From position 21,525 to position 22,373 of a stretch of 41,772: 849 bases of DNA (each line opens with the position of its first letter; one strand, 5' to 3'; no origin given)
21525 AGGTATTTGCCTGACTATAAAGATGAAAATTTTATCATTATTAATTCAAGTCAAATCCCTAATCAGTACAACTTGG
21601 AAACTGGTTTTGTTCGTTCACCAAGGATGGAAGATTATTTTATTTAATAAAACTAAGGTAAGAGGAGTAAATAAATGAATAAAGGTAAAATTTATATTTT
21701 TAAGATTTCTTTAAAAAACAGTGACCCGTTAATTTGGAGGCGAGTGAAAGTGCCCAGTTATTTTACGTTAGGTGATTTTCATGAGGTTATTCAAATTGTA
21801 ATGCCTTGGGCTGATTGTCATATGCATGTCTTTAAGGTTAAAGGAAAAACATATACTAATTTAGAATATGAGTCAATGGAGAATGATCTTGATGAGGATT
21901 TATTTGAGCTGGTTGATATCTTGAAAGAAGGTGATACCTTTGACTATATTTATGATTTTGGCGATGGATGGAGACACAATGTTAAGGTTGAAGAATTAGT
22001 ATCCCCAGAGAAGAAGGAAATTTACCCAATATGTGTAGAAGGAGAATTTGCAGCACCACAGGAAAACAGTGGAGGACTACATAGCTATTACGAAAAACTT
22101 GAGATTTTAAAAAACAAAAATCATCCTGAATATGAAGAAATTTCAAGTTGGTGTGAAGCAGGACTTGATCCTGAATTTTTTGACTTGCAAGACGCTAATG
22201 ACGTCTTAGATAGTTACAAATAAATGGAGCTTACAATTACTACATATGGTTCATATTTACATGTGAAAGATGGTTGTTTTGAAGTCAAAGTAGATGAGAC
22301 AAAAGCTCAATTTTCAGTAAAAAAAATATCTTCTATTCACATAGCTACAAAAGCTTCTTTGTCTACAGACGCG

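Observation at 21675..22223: MM3350 / pRiA4b-ORF3-like gene of unknown function in the cas4 slot, butted against cas1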

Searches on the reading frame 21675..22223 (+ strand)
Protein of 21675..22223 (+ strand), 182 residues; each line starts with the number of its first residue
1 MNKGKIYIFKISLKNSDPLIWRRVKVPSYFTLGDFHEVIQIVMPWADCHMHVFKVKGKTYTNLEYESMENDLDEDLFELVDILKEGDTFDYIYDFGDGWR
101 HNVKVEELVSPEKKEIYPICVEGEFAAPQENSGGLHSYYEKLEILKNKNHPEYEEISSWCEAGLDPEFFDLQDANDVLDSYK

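Call 5: search_protein_families(library=pfam, proteins=[window:21675-22223:+], max_evalue=0.01)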
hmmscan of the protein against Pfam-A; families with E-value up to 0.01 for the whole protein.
window:21675-22223:+ (182 aa): 1 family
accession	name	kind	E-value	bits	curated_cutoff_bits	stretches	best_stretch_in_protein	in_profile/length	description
PF07929.16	PRiA4_ORF3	-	3.1e-56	190.2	26.6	1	5-172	1-172/173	Plasmid pRiA4b ORF-3-like protein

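Call 6: search_protein_families(library=ncbifam, proteins=[window:21675-22223:+], max_evalue=0.01)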
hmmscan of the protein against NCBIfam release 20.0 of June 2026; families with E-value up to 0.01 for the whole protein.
window:21675-22223:+ (182 aa): 0 families

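Call 7: search_protein_families(library=padloc, proteins=[window:21675-22223:+], max_evalue=1)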
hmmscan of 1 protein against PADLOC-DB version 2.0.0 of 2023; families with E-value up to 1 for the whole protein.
window:21675-22223:+ (182 aa): 0 families

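Call 8: search_protein_families(library=phrogs, proteins=[window:21675-22223:+], max_evalue=1)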
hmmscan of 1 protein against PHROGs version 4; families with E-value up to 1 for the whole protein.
window:21675-22223:+ (182 aa): 3 families
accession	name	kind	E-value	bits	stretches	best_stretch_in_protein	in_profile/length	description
phrog_22963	-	unknown function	0.016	15.4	1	13-77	60-123/373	-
phrog_8021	-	unknown function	0.055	14.5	1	54-102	19-66/90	-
phrog_31670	-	unknown function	0.13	13.7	0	132-145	50-63/75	-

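Call 9: search_solved_structures(query=window:21675-22223:+, max_evalue=1, show_alignments=2)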
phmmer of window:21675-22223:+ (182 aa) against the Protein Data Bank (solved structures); distinct sequences matched with E-value up to 1: 4.
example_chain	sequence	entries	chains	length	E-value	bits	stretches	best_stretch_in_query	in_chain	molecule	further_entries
2i1s_A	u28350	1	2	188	1.9e-33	119.1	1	5-174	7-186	Hypothetical protein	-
8f70_A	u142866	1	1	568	0.017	18.2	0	61-115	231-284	T18.1 Major pilin backbone protein T-antigen,Major pilin backbone protein T-antigen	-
5kbf_A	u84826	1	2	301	0.31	14.1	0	46-162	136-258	CAMP-dependent protein kinase regulatory subunit, putative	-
2cmw_A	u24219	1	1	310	0.84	12.6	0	85-121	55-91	CASEIN KINASE I ISOFORM GAMMA-1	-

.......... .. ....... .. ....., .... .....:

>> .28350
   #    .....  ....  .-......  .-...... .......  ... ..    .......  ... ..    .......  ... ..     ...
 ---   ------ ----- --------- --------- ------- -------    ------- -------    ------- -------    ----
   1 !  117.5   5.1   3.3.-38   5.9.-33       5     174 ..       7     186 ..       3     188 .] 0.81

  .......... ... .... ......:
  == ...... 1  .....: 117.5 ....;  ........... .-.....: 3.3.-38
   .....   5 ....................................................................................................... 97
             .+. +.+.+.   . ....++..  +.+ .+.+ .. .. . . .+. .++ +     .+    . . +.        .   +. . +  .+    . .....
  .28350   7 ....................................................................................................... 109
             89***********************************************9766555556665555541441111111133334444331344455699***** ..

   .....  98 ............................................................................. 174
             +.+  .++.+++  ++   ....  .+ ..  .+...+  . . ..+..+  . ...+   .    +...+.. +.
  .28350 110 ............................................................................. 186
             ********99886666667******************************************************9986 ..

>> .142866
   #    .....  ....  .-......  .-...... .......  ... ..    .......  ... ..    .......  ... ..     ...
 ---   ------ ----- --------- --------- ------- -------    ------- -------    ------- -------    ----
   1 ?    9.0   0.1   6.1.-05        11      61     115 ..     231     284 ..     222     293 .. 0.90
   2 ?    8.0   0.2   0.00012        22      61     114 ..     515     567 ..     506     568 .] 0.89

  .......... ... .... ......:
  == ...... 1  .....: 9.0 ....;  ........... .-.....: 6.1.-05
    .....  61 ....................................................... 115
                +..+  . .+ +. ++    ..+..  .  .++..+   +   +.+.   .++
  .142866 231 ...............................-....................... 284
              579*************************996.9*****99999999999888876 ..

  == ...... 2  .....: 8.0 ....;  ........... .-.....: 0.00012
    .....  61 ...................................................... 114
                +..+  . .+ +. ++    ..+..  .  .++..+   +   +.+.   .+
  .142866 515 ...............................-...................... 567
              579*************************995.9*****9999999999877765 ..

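Call 12: find_homologous_proteins(query=window:21675-22220:+, max_evalue=0.00001)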
Query window:21675-22220:+ (182 aa): 15 proteins with E <= 0.00001 among 65 candidates.
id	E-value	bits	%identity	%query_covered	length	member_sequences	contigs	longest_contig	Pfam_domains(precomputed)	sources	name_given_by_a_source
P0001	1.3e-121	421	100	100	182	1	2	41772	PF07929.17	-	-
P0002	2.9e-44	169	44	99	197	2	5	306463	PF07929.17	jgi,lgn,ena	jgi:hypothetical protein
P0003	8.3e-39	151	49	85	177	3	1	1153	PF07929.17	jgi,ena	-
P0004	1.3e-36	144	44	96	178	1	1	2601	PF07929.17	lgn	-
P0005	2.7e-35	140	45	93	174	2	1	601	PF07929.17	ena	-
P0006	2.4e-34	137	40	100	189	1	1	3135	PF07929.17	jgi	jgi:hypothetical protein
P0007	2.2e-33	134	44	85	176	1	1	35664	PF07929.17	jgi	jgi:hypothetical protein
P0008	3.7e-32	130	39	98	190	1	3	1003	PF07929.17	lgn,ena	-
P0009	3.4e-31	127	39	96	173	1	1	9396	PF07929.17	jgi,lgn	-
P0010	3.2e-28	117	40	86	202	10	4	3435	PF07929.17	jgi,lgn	-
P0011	5.8e-28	116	36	93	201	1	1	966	PF07929.17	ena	-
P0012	1.4e-26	111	40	91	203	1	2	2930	PF07929.17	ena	-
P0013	1.4e-24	105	38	85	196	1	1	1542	PF07929.17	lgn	-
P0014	1.4e-24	105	37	91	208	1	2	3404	PF07929.17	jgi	jgi:hypothetical protein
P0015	3.5e-23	100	34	91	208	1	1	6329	PF07929.17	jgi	jgi:hypothetical protein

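Call 15: find_encoding_contigs(protein=P0001, flank=10000, max_places=4)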
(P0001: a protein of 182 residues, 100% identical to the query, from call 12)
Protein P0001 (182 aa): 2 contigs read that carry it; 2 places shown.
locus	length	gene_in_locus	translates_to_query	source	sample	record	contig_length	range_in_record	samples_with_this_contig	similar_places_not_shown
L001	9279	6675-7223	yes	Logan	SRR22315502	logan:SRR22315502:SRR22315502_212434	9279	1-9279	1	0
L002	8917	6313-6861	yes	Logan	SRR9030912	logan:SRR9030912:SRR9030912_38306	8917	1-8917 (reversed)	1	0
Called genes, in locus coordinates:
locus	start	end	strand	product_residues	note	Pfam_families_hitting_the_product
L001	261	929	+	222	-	PF17955:Cas6b_N, PF17262:Cas6b_C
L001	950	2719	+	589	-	PF09484:Cas_TM1802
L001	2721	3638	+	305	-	PF05107:Cas_Cas7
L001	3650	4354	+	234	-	-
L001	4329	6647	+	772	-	PF00270:DEAD, PF04851:ResIII, PF00271:Helicase_C (weak), PF22590:Cas3-like_C_2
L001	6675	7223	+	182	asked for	PF07929:PRiA4_ORF3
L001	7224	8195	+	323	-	PF01867:Cas_Cas1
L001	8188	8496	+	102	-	PF09827:CRISPR_Cas2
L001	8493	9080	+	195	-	PF01930:Cas_Cas4, PF12705:PDDEXK_1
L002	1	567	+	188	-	?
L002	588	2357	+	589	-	PF09484:Cas_TM1802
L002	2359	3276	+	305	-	PF05107:Cas_Cas7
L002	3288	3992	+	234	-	-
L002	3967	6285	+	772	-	PF00270:DEAD, PF04851:ResIII, PF00271:Helicase_C (weak), PF22590:Cas3-like_C_2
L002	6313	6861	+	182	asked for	PF07929:PRiA4_ORF3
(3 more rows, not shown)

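Call 16: find_encoding_contigs(protein=P0002, flank=10000, max_places=5)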
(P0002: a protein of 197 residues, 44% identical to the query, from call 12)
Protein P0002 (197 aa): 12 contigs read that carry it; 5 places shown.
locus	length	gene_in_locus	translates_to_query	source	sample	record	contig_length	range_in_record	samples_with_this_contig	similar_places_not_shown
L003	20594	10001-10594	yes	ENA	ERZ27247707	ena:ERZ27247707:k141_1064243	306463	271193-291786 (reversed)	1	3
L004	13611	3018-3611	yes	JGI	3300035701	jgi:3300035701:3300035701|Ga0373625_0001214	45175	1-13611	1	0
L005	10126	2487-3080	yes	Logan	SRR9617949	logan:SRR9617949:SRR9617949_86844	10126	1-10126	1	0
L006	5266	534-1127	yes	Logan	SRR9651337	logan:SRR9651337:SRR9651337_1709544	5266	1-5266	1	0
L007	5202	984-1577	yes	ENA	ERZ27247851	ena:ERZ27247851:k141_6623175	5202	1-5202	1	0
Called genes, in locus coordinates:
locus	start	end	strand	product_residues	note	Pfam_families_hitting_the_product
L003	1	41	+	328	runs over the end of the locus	PF01018:GTP1_OBG, PF01926:MMR_HSR1, PF02421:FeoB_N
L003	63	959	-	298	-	PF23227:HEAT_MROH2B_C (faint), PF03130:HEAT_PBS (faint), PF00514:Arm (faint), PF02985:HEAT (faint), PF13513:HEAT_EZ (faint), PF13646:HEAT_2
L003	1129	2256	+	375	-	PF00696:AA_kinase, PF01472:PUA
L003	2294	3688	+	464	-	PF00171:Aldedh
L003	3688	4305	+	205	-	PF01467:CTP_transf_like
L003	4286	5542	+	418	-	PF00675:Peptidase_M16, PF05193:Peptidase_M16_C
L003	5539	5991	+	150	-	PF00692:dUTPase, PF22769:DCD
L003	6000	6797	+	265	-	PF01113:DapB_N, PF05173:DapB_C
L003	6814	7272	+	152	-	-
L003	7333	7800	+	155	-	PF01668:SmpB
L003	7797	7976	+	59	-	-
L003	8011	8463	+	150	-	-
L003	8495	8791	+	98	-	PF04545:Sigma70_r4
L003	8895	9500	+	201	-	PF01909:NTP_transf_2, PF18765:Polbeta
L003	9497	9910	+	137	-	PF05168:HEPN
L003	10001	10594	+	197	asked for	PF07929:PRiA4_ORF3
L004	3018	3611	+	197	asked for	PF07929:PRiA4_ORF3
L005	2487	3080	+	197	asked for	PF07929:PRiA4_ORF3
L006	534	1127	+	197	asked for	PF07929:PRiA4_ORF3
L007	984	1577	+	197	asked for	PF07929:PRiA4_ORF3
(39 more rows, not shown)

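Call 17: find_encoding_contigs(protein=P0007, flank=10000, max_places=3)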
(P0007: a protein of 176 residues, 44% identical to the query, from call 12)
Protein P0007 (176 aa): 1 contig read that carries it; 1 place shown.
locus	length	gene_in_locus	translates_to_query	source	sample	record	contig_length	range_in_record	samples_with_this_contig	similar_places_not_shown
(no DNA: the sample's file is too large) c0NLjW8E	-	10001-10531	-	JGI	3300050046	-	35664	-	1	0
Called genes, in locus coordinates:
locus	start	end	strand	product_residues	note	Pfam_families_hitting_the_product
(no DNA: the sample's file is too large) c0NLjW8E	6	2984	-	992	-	PF00005:ABC_tran (faint), PF02463:SMC_N (faint), PF20703:nSTAND1 (faint), PF17760:UvrA_inter, PF17755:UvrA_DNA-bind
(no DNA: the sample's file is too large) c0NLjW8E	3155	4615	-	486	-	PF02934:GatB_N, PF02637:GatB_Yqey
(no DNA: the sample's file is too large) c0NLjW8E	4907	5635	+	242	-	PF02592:Vut_1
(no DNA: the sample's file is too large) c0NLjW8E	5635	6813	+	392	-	PF01702:TGT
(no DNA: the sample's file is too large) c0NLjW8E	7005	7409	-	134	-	PF01850:PIN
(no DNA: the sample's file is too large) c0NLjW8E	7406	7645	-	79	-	PF04014:MazE_antitoxin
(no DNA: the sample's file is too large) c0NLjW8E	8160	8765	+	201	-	PF03602:Cons_hypoth95, PF01209:Ubie_methyltran (weak), PF05175:MTS, PF02086:MethyltransfD12 (faint), PF06325:PrmA (weak), PF13847:Methyltransf_31, PF09445:Methyltransf_15 (faint), PF13649:Methyltransf_25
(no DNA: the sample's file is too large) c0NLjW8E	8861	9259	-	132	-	PF01850:PIN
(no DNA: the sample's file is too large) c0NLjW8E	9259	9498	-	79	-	PF04014:MazE_antitoxin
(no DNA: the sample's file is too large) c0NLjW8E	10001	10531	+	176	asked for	PF07929:PRiA4_ORF3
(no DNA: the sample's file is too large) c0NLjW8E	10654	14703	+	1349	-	PF02902:Peptidase_C48 (weak), PF22179:RickCE_cat, PF13424:TPR_12 (faint)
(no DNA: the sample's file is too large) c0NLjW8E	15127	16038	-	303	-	PF00775:Dioxygenase_C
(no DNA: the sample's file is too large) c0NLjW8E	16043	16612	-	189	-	PF22769:DCD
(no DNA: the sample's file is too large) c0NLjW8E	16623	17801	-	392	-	PF05222:AlaDh_PNT_N, PF01262:AlaDh_PNT_C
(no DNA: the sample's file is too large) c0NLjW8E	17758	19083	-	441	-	PF03109:ABC1, PF27536:UbiB_helical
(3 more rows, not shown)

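Call 20: find_related_loci(query=A1, collection=genome_contigs, flank=10000)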
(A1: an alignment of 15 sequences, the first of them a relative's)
Query A1 (182 aa) in genome_contigs; peptide patterns used: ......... (x = any residue, [..] = any of these).
600 stretches matched a pattern (row limit reached: there are more); 598 encode a relative of the query (tblastn E <= 1e-3); the best 80 are kept; 80 distinct loci.
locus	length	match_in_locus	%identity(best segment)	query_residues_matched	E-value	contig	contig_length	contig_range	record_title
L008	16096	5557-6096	41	4-180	8e-44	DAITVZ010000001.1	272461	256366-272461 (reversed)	MAG TPA_asm: Chloroflexota bacterium isolate CTOTU19863 NODE_15_length_272461_cov_7.691699, whole genome shotgun sequenc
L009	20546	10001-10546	44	2-182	3e-43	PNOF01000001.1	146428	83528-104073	MAG: Syntrophus sp. (in: bacteria) isolate SW.3.55 SW_1000038_146428, whole genome shotgun sequence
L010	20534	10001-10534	42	6-182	2e-43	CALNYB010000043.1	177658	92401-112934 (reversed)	MAG: Cyanobacteriota bacterium isolate HOU_bin.0041 genome assembly, contig: contig_889, whole genome shotgun sequence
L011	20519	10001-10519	45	6-178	2e-42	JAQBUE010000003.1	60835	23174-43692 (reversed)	MAG: Acidobacteria bacterium isolate casp150-mb.136 NODE_1222_length_60835_cov_0.141234, whole genome shotgun sequence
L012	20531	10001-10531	41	5-180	5e-41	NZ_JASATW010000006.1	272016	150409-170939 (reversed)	Sphaerothrix gracilis Ecp01 Spahero_6, whole genome shotgun sequence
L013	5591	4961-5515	43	1-178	6e-42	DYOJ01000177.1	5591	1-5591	MAG TPA_asm: Acetofilamentum sp. isolate SulCav_GS09_5_7_37_72 SulCav_GS09_5_22150_length_5591_cov_35_853685, whole geno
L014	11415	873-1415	41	5-182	3e-41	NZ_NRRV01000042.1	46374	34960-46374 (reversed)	Thiohalocapsa halophila strain DSM 6210 scaffold0041, whole genome shotgun sequence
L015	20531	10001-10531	39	5-181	7e-41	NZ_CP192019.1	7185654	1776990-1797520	Micromonospora sp. CA-244673 chromosome, complete genome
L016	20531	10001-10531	40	1-178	1e-40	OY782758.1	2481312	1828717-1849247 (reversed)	MAG: Sedimenticolaceae bacterium isolate f4bb94ea-9fc2-483f-8044-eb9019788290 genome assembly, chromosome: 1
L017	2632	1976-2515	41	4-182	1e-40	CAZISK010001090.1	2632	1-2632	MAG TPA_asm: uncultured Candidatus Obscuribacterales bacterium isolate SRP173033_co1_370 genome assembly, contig: NODE_1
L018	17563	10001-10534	40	6-181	4e-40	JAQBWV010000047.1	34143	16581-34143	MAG: Planctomycetota bacterium isolate casp150-mb.251 NODE_3337_length_34143_cov_0.080278, whole genome shotgun sequence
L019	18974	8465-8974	44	5-170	7e-40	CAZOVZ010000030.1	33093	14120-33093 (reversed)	MAG TPA_asm: uncultured Candidatus Cloacimonadota bacterium isolate SRP192927_co6_670 genome assembly, contig: NODE_2333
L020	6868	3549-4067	43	6-175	9e-40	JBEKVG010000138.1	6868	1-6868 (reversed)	MAG: Anaerolineales bacterium isolate SPRUCE 59 SPRUCE_59_138, whole genome shotgun sequence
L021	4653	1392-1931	41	5-182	6e-40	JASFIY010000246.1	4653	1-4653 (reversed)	MAG: Desulfobacteraceae bacterium isolate D0608S20remetaG_Bin_300 D0608S20remetaG_FD_scaffold_8651_c1, whole genome shot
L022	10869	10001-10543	40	6-182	9e-40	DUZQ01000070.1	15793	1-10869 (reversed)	MAG TPA_asm: Planctomycetota bacterium isolate MAG_18080_pl_157 Ga0180433_10006193, whole genome shotgun sequence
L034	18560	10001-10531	36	6-181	6e-38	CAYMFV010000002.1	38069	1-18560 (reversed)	MAG TPA_asm: uncultured Planctomycetales bacterium isolate binchicken_co172_206 genome assembly, contig: NODE_680_length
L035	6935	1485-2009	38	5-178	1e-38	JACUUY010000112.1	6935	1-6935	MAG: candidate division WOR-3 bacterium isolate Kmv43 NODE_5166_length_6935_cov_10.349419, whole genome shotgun sequence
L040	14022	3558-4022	39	17-171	8e-38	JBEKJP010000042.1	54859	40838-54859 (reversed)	MAG: Streptosporangiaceae bacterium isolate SPRUCE 326 SPRUCE_326_42, whole genome shotgun sequence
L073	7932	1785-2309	43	1-175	2e-36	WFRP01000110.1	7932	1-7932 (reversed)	MAG: Proteobacteria bacterium isolate S015_14 k151_195206, whole genome shotgun sequence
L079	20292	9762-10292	37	5-180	4e-36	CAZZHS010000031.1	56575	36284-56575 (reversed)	MAG TPA_asm: uncultured Syntrophobacteraceae bacterium isolate binchicken_co168_8 genome assembly, contig: NODE_895_leng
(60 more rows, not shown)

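Call 24: search_protein_families(library=pfam, proteins=[L009:8095-8982:+, L009:9078-9842:+, L009:9935-10549:+, L009:10576-12777:+, L009:12801-13475:+, L009:13400-15196:+, L009:15224-16333:+, L009:16353-16907:+, L009:16935-17975:+, L009:18026-18658:+], max_evalue=0.001)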
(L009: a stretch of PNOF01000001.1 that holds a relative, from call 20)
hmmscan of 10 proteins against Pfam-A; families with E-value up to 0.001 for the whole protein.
L009:8095-8982:+ (295 aa): 1 family
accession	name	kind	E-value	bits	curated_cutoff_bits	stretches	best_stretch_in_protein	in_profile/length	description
PF02498.22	Bro-N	-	3.1e-13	50.6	25.6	1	34-125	2-92/96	BRO family, N-terminal domain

L009:9078-9842:+ (254 aa): 2 families
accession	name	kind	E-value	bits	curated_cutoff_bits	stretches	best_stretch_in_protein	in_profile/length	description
PF17761.7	DUF1016_N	-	2.4e-39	135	32.8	1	14-163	1-137/137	DUF1016 N-terminal domain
PF06250.17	YhcG_C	-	3.2e-14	53.5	32.5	1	188-248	2-60/157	YhcG PDDEXK nuclease domain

L009:9935-10549:+ (204 aa): 1 family
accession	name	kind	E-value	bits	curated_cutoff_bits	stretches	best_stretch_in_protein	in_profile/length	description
PF07929.16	PRiA4_ORF3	-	1.5e-61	207.6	26.6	1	26-193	1-171/173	Plasmid pRiA4b ORF-3-like protein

L009:10576-12777:+ (733 aa): 5 families
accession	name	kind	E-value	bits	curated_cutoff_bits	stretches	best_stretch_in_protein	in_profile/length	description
PF00270.35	DEAD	-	1.2e-14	54.9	26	1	248-401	19-161/167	DEAD/DEAH box helicase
PF22590.2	Cas3-like_C_2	-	1.3e-12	48.3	27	1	460-551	4-105/106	CRISPR-associated nuclease/helicase Cas3, C-terminal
PF04851.21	ResIII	-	1.6e-10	41.6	22.5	1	230-372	10-139/164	Type III restriction enzyme, res subunit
PF18019.7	Cas3_HD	-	1.3e-07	32.3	23.1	1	37-122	49-139/207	Cas3, HD domain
PF01966.28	HD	-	1.2e-05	26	22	1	23-114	3-89/116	HD domain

L009:12801-13475:+ (224 aa): 1 family
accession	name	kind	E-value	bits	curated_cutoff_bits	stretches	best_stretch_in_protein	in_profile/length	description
PF09704.15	Cas_Cas5d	-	5.9e-42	144.5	23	1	10-217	1-216/217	CRISPR-associated protein (Cas_Cas5)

L009:13400-15196:+ (598 aa): 1 family
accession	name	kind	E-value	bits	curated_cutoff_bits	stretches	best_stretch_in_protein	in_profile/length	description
PF09709.15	Cas_Csd1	-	6e-182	606.6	27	1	30-590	1-559/559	CRISPR-associated protein (Cas_Csd1)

L009:15224-16333:+ (369 aa): 1 family
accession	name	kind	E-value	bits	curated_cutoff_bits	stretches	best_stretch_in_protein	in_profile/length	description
PF05107.17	Cas_Cas7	-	2.5e-104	348.7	33.2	2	140-355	43-249/249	CRISPR-associated protein Cas7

L009:16353-16907:+ (184 aa): 1 family
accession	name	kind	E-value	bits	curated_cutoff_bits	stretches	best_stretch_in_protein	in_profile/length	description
PF05635.17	23S_rRNA_IVP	-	3.5e-06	27.6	33.8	1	17-86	8-72/106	23S rRNA-intervening sequence protein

L009:16935-17975:+ (346 aa): 1 family
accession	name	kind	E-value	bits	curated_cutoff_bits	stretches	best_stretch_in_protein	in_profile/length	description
PF02661.23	Fic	-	6.3e-15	56.2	24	1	108-212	2-92/93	Fic/DOC family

L009:18026-18658:+ (210 aa): 1 family
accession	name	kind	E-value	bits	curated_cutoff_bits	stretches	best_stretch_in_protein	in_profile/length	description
PF01930.23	Cas_Cas4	-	7.1e-26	91.6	22.7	1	11-189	3-159/160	Domain of unknown function DUF83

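Call 36: predict_structure(alignment_id=A1)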
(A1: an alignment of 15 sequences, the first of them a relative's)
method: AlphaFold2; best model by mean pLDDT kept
length: 182 residues; sequences in the alignment: 15
mean_pLDDT: 91.6   pTM: 0.88
mean pLDDT of the five models: 91.6, 90.1, 90.0, 89.7, 89.2
residues with pLDDT >= 90: 129; 70-90: 47; 50-70: 6; < 50: 0
segments of 3 or more residues with pLDDT < 50: none
pLDDT, mean of each block of 10 residues (from residue 1): 87 95 98 97 86 96 85 96 97 88 98 93 92 88 92 87 81 95 83
secondary structure, 60 per line:
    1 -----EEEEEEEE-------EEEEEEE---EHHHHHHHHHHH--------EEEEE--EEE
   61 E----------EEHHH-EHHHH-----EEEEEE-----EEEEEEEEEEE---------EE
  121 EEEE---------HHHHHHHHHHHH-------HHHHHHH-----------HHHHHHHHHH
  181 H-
elements in order: E6-13 E21-27 H32-42 E51-55 E58-61 H79-82 E88-93 E99-109 E119-124 H134-145 H153-159 H171-181
